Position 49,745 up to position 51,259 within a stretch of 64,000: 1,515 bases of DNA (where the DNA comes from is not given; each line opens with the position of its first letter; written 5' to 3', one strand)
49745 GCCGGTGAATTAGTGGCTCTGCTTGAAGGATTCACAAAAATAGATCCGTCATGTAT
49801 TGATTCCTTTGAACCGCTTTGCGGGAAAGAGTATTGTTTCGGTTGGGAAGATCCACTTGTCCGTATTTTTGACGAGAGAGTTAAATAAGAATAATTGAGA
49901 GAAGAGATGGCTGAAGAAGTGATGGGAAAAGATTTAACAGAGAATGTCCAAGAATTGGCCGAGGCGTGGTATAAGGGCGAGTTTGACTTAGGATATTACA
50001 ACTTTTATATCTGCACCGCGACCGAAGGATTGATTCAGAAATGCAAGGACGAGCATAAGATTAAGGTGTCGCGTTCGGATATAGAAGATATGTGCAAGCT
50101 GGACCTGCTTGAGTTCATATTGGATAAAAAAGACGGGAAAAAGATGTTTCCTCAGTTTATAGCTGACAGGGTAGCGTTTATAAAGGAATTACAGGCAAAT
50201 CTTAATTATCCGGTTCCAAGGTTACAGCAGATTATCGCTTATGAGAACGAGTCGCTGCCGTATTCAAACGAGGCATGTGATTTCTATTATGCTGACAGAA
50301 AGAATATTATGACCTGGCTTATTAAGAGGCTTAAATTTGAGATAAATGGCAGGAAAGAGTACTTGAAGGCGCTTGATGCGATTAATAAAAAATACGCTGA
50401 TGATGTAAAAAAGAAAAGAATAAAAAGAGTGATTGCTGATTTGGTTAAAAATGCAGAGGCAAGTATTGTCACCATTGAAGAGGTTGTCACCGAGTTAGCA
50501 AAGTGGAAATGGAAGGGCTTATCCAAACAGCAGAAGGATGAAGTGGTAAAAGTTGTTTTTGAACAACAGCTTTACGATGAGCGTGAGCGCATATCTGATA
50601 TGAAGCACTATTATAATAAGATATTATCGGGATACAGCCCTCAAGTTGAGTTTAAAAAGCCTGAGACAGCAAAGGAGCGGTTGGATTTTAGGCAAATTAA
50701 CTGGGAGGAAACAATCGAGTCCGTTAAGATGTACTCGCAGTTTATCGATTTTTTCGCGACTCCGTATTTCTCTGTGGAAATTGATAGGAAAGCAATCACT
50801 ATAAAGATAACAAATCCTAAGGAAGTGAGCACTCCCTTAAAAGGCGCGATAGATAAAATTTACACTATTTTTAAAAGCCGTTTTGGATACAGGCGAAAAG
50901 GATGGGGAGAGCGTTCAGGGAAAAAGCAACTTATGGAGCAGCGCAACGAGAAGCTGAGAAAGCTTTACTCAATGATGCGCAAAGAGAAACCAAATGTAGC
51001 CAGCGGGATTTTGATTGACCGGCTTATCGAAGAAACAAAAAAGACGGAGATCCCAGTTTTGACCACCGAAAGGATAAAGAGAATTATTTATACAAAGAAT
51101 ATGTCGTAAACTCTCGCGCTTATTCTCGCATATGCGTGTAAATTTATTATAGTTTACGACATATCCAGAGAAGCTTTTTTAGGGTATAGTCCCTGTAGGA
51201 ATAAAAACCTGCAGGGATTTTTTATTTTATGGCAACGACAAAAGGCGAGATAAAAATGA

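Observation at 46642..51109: Five-gene cluster of uncharacterised proteins (zinc ribbon, SEC-C and SWIM zinc-finger proteins) between Sir2-HerA and the replication/integration module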

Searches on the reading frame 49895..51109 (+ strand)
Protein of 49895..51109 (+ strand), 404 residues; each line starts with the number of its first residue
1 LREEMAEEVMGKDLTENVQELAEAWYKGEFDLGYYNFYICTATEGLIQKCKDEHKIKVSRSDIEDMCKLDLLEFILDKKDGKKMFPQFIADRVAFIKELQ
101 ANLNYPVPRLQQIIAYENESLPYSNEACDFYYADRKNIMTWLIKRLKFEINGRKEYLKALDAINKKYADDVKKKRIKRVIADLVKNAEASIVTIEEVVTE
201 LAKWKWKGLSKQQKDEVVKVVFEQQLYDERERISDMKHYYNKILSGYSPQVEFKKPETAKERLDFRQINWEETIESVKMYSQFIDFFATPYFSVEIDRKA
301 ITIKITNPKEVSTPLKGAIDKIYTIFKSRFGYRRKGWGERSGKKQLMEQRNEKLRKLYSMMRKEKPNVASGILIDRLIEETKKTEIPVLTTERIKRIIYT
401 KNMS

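Call 5: search_protein_families(library=pfam, proteins=[window:49895-51109:+], max_evalue=0.1)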
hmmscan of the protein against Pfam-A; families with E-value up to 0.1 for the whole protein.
window:49895-51109:+ (404 aa): 1 family
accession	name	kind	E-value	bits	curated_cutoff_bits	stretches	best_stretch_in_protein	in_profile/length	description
PF14069.11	SpoVIF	-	0.0048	17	27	1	160-226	1-65/72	Stage VI sporulation protein F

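Call 6: search_protein_families(library=padloc, proteins=[window:49895-51109:+], max_evalue=0.1)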
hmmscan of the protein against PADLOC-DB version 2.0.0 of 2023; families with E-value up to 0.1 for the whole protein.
window:49895-51109:+ (404 aa): 1 family
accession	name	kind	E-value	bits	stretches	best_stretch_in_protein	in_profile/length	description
PDLC00792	Cyclase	-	0.0014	16.1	0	123-156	129-162/236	oligonucleotide-cyclase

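Call 7: search_protein_families(library=phrogs, proteins=[window:49895-51109:+], max_evalue=0.01)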
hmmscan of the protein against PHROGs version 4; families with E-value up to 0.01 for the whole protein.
window:49895-51109:+ (404 aa): 0 families

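Call 8: search_protein_families(library=ncbifam, proteins=[window:49895-51109:+], max_evalue=0.01)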
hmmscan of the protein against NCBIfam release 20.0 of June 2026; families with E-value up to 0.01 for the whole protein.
window:49895-51109:+ (404 aa): 2 families
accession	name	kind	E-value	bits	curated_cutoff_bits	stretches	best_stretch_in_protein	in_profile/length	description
NF006719.0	PRK09257.1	subfamily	0.0028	16.8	377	1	264-395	188-319/397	aromatic amino acid transaminase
NF040785.1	CD3324_fam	subfamily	0.003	17.6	65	1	333-360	33-60/82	CD3324 family protein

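Call 11: find_homologous_proteins(query=window:49895-51109:+)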
Query window:49895-51109:+ (404 aa): 47 proteins with E <= 0.001 among 2131 candidates.
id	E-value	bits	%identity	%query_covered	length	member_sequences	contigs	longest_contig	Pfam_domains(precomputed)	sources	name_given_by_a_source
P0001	2.6e-250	848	96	99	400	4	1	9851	-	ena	-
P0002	3.2e-231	785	87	99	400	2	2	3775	-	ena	-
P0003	4.8e-228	775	88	99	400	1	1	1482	-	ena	-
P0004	1.6e-226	770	86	99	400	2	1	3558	-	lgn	-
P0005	2.9e-224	762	84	99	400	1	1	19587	-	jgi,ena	-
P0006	7.4e-224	761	86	97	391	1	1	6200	-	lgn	-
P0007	1.5e-222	757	83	99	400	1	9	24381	-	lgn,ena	-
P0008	7.5e-222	754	83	98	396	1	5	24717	-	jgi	jgi:hypothetical protein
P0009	1.7e-219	747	84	99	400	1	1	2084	-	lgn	-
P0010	3.8e-216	736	82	97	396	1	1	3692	-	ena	-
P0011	7.4e-213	725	80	99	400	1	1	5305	-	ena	-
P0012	2.1e-212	723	80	99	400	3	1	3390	-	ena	-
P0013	4.6e-212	722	80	98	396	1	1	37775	-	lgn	-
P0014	1.6e-211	720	81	99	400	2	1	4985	-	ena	-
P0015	3.9e-211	719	79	99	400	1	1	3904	-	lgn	-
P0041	6.4e-115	402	47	98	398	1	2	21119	-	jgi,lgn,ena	-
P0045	2.2e-73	266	39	98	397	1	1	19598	-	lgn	-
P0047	1.0e-70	257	37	97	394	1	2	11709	-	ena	-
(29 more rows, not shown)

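Call 12: search_solved_structures(query=window:49895-51109:+, max_evalue=1)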
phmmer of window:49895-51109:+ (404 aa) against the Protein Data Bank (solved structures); distinct sequences matched with E-value up to 1: 2.
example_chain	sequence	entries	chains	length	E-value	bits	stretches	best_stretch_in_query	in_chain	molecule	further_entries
5opt_i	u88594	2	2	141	0.2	13.9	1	147-223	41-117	40S ribosomal protein S12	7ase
7kjb_A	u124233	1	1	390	0.41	12.9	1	242-299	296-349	Ephrin type-A receptor 2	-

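Call 14: find_encoding_contigs(protein=P0047, flank=10000, max_places=3)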
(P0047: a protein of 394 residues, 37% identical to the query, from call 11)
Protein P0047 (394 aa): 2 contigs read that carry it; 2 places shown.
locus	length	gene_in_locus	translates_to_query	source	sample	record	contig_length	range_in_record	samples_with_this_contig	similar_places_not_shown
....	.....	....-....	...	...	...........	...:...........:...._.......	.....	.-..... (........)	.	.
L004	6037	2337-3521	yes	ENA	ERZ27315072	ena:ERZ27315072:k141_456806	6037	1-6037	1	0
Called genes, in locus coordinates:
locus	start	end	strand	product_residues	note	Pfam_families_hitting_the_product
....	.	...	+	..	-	?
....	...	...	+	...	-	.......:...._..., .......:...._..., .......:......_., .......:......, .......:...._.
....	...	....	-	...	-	-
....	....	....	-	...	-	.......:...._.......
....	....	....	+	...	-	-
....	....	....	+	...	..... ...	-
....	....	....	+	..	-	-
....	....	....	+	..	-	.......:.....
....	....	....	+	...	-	-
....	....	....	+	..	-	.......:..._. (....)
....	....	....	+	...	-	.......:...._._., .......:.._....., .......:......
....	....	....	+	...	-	-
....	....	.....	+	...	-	-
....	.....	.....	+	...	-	?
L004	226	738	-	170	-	-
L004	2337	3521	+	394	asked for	-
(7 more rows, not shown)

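Call 15: find_encoding_contigs(protein=P0045, flank=10000, max_places=3)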
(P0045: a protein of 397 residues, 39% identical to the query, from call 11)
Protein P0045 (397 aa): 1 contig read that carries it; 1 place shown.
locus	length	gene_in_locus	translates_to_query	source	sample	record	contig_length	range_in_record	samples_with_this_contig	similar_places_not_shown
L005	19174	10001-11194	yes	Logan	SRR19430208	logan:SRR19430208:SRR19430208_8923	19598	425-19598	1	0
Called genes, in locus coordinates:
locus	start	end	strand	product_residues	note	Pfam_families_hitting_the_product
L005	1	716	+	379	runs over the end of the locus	?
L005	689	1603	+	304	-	PF09924:LPG_synthase_C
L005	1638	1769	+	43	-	PF06397:Desulfoferrod_N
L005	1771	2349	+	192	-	PF00210:Ferritin (weak), PF02915:Rubrerythrin, PF23458:DUF7130 (faint), PF21349:RUBY_RBDX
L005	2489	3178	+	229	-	PF01891:CbiM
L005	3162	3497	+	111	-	-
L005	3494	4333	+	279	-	PF02361:CbiQ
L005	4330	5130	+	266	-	PF02463:SMC_N, PF00005:ABC_tran, PF13175:AAA_15 (faint), PF13304:AAA_21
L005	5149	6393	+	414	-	PF01590:GAF, PF13185:GAF_2, PF13492:GAF_3 (weak), PF13487:HD_5, PF01966:HD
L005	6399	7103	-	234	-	PF08713:DNA_alkylation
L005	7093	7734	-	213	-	PF00132:Hexapep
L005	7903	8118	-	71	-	PF03992:ABM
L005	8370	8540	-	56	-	-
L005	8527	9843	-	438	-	-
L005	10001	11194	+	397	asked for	-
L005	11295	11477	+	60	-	-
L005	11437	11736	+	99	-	PF04026:SpoVG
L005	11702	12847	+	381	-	-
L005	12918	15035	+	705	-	PF01555:N6_N4_Mtase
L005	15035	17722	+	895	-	PF04851:ResIII, PF08722:Tn7_TnsA-like_N (faint)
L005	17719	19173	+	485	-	?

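Call 16: find_encoding_contigs(protein=P0041, flank=10000, max_places=3)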
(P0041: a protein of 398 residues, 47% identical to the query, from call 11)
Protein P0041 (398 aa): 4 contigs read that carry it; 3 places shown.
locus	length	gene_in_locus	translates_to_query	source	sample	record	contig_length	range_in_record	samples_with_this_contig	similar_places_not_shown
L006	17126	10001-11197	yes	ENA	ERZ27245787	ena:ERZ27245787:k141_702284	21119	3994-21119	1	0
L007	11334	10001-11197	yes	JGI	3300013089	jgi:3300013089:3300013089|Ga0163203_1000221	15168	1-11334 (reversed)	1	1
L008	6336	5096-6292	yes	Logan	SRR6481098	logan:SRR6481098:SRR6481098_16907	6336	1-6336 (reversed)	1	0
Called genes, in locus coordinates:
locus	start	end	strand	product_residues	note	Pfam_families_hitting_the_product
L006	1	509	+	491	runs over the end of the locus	PF13271:DUF4062, PF13749:HATPase_c_4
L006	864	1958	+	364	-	-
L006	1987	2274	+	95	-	PF20582:UPF0758_N (faint)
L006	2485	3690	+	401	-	PF09903:DUF2130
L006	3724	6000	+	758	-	PF00005:ABC_tran (faint), PF13166:AAA_13, PF13304:AAA_21 (faint), PF13166:AAA_13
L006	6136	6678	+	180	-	PF14279:HNH_5 (weak)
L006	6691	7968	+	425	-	PF03130:HEAT_PBS (faint), PF13646:HEAT_2 (weak), PF02810:SEC-C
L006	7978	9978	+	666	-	PF00270:DEAD (weak), PF04851:ResIII (faint), PF13307:Helicase_C_2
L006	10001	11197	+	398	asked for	-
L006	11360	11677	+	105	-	PF04026:SpoVG (weak)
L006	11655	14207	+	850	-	PF01807:Zn_ribbon_DnaG, PF08275:DNAG_N, PF13155:Toprim_2, PF13362:Toprim_3 (weak), PF13662:Toprim_4 (weak)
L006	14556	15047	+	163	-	-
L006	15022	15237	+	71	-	-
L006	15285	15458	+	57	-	PF12728:HTH_17 (weak), PF13411:MerR_1 (weak)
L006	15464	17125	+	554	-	?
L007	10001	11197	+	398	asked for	-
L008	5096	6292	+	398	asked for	-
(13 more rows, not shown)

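Call 19: find_related_loci(query=A1, collection=metagenome_contigs, flank=10000)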
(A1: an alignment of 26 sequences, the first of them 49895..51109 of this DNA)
Query A1 (404 aa) in metagenome_contigs; peptide patterns used: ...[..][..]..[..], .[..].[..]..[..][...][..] (x = any residue, [..] = any of these).
221 stretches matched a pattern; 20 encode a relative of the query (tblastn E <= 1e-3); 20 distinct loci.
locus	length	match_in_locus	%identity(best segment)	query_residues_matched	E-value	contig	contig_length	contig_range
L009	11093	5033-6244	97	1-404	0e+0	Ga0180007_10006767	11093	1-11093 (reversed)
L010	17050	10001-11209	84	2-404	0e+0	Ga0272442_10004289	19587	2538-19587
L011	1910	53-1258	82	3-404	0e+0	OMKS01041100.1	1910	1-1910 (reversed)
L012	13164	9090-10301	79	1-404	0e+0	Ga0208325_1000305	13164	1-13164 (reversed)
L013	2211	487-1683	62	2-400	2e-175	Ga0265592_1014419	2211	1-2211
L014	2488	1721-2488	82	2-257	6e-152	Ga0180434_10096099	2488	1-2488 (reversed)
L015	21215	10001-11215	52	2-401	7e-140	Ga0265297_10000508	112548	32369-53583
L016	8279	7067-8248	52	8-401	4e-138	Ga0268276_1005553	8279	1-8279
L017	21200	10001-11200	51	3-402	7e-142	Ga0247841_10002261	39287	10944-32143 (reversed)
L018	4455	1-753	76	154-404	8e-132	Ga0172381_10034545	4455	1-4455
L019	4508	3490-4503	57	2-339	6e-131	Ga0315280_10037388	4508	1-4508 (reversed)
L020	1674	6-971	54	80-401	1e-122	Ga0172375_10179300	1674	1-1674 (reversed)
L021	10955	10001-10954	50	2-314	4e-105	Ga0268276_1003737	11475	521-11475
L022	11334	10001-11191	47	5-401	4e-122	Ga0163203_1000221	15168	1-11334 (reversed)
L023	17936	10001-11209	92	2-404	0e+0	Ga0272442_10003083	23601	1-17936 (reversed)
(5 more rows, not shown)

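Call 27: predict_structure(alignment_id=A1)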
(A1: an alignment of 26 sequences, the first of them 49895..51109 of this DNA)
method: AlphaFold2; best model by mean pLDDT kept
length: 404 residues; sequences in the alignment: 26
mean_pLDDT: 73.9   pTM: 0.52
mean pLDDT of the five models: 73.9, 73.1, 67.7, 67.4, 65.7
residues with pLDDT >= 90: 77; 70-90: 185; 50-70: 79; < 50: 63
segments of 3 or more residues with pLDDT < 50: 1-15, 124-127, 250-268, 279-289, 335-341, 402-404
pLDDT, mean of each block of 10 residues (from residue 1): 31 55 83 66 91 92 92 85 85 91 80 74 50 77 89 90 83 84 94 95 91 91 84 82 70 34 46 50 45 56 60 64 62 50 68 88 85 87 80 84 43
secondary structure, 60 per line:
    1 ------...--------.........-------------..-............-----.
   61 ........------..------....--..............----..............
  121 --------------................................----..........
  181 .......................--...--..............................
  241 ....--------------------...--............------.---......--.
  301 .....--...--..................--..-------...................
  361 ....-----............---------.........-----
elements in order: H18-26 H43-54 H60-68 E83-86 H89-102 H107-120 H135-166 H171-203 H211-244 H270-281 E292-297 E300-305 H313-330 H342-364 H370-381 H391-399

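Call 35: fold_search(model_id=the predicted structure, library=pdb)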
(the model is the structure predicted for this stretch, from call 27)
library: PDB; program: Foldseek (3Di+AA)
matches with E <= 10: 329; with E <= 0.001: 0
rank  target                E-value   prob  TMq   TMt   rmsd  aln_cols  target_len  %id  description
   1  3plt_A                2.6e-01  0.38  0.15  0.26  25.4       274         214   10  Crystal structure of Lsp1 from Saccharomyces cerevisiae (released 2011-06-22)
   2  5x11_B                3.3e-01  0.63  0.15  0.31  19.9       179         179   12  Crystal structure of Bacillus subtilis PadR in complex with operator DNA (released 2017-11-22)
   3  8jxk_D                3.9e-01  0.33  0.14  0.27  13.8       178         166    9  Crystal Structure of Rv0047c from Mycobacterium tuberculosis (released 2024-07-03)
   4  3qao                  4.3e-01  0.82  0.15  0.41  12.4       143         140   19  The crystal structure of the N-terminal domain of a MerR-like transcriptional regulator from Listeria monocytogenes EGD- (released 2011-01-26)
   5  5x11_E                4.8e-01  0.41  0.14  0.28  20.3       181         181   12  Crystal structure of Bacillus subtilis PadR in complex with operator DNA (released 2017-11-22)
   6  9n22_K                5.3e-01  0.25  0.15  0.24  53.8       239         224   11  Y20S (Sec18-Sec17-Sec9-Sso1-Snc1) EDTA - Class 2 (released 2025-10-01)
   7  2zhh                  6.1e-01  0.91  0.17  0.53  14.9       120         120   17  Crystal structure of SoxR (released 2008-03-25)
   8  5x11_C                6.5e-01  0.51  0.15  0.32  20.3       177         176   12  Crystal structure of Bacillus subtilis PadR in complex with operator DNA (released 2017-11-22)
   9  4r4e_A                6.8e-01  0.99  0.16  0.69   2.0        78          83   15  Structure of GlnR-DNA complex (released 2015-03-04)
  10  3caz_B                6.8e-01  0.21  0.14  0.25  24.1       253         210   13  Crystal structure of a BAR protein from Galdieria sulphuraria (released 2008-03-04)
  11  21kl_A                6.8e-01  0.16  0.14  0.20  18.0       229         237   12  Cryo-EM structure of TasH-pre-tigRNA-dsDNA complex (released 2026-03-11)
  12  7a6h_O                7.5e-01  0.08  0.12  0.10  16.8       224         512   11  Cryo-EM structure of human apo RNA Polymerase III (released 2021-02-03)
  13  6par_B                7.5e-01  0.08  0.11  0.08  26.6       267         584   13  Structure of a bacterial Atm1-family ABC exporter with MgAMPPNP bound (released 2020-06-24)
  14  8a52_A                7.9e-01  0.28  0.14  0.15  21.1       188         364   10  Crystal structure of a chimeric LOV-Histidine kinase SB2F1 (asymmetrical variant, trigonal form with long c-axis) (released 2023-12-27)
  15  7nz2_C1               7.9e-01  0.08  0.15  0.14  29.4       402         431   10  Cryo-EM structure of the MukBEF-MatP-DNA tetrad (released 2021-07-07)
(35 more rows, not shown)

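Call 57: find_related_loci(query=A1, collection=viral_contigs, flank=10000)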
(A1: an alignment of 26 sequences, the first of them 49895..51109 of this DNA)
Query A1 (404 aa) in viral_contigs; peptide patterns used: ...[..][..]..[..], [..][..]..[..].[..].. (x = any residue, [..] = any of these).
30 stretches matched a pattern, but none encodes a relative of the query by tblastn (E <= 1e-3).

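Call 62: search_protein_families(library=padloc, proteins=[L009:72-1718:+, L010:5223-7166:+, L010:7150-9171:+, L012:5210-9079:+, L015:3919-6153:+, L015:7639-8853:+, L017:8637-9974:+, L017:7804-8649:+, L023:3351-7979:+, L023:8051-9793:+], max_evalue=0.00001)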
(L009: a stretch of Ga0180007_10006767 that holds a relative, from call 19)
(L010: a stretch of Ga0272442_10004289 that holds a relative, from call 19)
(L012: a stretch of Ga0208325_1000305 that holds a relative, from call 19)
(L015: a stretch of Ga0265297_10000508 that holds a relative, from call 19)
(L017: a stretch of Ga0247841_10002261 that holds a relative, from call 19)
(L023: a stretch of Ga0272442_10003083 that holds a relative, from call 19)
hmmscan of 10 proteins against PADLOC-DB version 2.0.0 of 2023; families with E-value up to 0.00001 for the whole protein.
L009:72-1718:+ (548 aa): 0 families

L010:5223-7166:+ (647 aa): 90 families (the best 25 are shown)
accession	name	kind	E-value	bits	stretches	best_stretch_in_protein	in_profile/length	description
PDLC00080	GajA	-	6.9e-208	690.3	1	1-639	1-621/622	AAA ATPase domain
PDLC00099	GajA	-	8.1e-201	667.2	1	1-640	1-621/626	AAA ATPase domain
PDLC00096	GajA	-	7.8e-128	425.9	1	1-639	1-615/630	AAA ATPase domain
PDLC00091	GajA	-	4.9e-91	304.4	1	27-639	13-622/627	AAA ATPase domain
PDLC00071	GajA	-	2.2e-81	272.4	1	1-545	1-516/588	AAA ATPase domain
PDLC00070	GajA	-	9e-57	191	1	40-634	24-589/596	AAA ATPase domain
PDLC00073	GajA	-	4.5e-55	185.7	2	284-555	248-536/589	AAA ATPase domain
PDLC00083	GajA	-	1.5e-54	183.5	1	31-482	16-478/639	AAA ATPase domain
PDLC00069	GajA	-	3.2e-52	175.9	2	286-612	301-645/687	AAA ATPase domain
PDLC00064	GajA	-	9.6e-52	174.5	1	220-586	48-434/464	AAA ATPase domain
PDLC00101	GajA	-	1.2e-51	174.3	1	1-493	1-451/632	AAA ATPase domain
PDLC00077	GajA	-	1.7e-47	160.3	1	155-501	193-522/616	AAA ATPase domain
PDLC00072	GajA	-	1.5e-46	157.2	2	287-566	320-608/709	AAA ATPase domain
PDLC00065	GajA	-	9.2e-46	154.9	1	1-595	1-618/670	AAA ATPase domain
PDLC00092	GajA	-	1.7e-41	140.4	1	259-529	256-517/604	AAA ATPase domain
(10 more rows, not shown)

L010:7150-9171:+ (673 aa): 46 families (the best 25 are shown)
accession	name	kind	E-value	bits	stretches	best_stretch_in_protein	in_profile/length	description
PDLC00146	GajB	-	4.3e-227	754.1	1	1-673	2-663/663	UrvD helicase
PDLC00131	GajB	-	8e-209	693.7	1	1-672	4-646/647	UrvD helicase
PDLC00124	GajB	-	2.1e-127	424.6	2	210-668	259-729/738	UrvD helicase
PDLC00147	GajB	-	5.1e-109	363.9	1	3-662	6-624/637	UrvD helicase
PDLC00105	GajB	-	2.6e-92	308.5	1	2-660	10-634/649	UrvD helicase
PDLC00126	GajB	-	4.6e-80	268.1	1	6-662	5-593/606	UrvD helicase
PDLC00139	GajB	-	2.3e-69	232.3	1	23-666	25-636/644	UrvD helicase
PDLC00138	GajB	-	4.6e-46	155.7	1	21-662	4-578/581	UrvD helicase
PDLC00129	GajB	-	2.7e-44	149.8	2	20-379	10-348/594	UrvD helicase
PDLC00127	GajB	-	4.4e-33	112.6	1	20-554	7-509/594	UrvD helicase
PDLC00112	GajB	-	2.7e-30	103.5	2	21-129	6-113/581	UrvD helicase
PDLC00136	GajB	-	6.6e-30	102.5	1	21-304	5-250/570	UrvD helicase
PDLC00119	GajB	-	1.3e-29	101.6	1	38-364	20-325/565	UrvD helicase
PDLC00142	GajB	-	4.4e-26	89.4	2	210-381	167-339/583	UrvD helicase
PDLC00118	GajB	-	1e-25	88.6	2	202-388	96-287/515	UrvD helicase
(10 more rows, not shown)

L012:5210-9079:+ (1289 aa): 1 family
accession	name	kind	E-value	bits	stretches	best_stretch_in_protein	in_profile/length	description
PDLC04166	Dsr1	-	2.1e-99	331.8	2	538-1287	514-1225/1227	-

L015:3919-6153:+ (744 aa): 0 families

L015:7639-8853:+ (404 aa): 0 families

L017:8637-9974:+ (445 aa): 0 families

L017:7804-8649:+ (281 aa): 0 families

L023:3351-7979:+ (1542 aa): 0 families

L023:8051-9793:+ (580 aa): 0 families
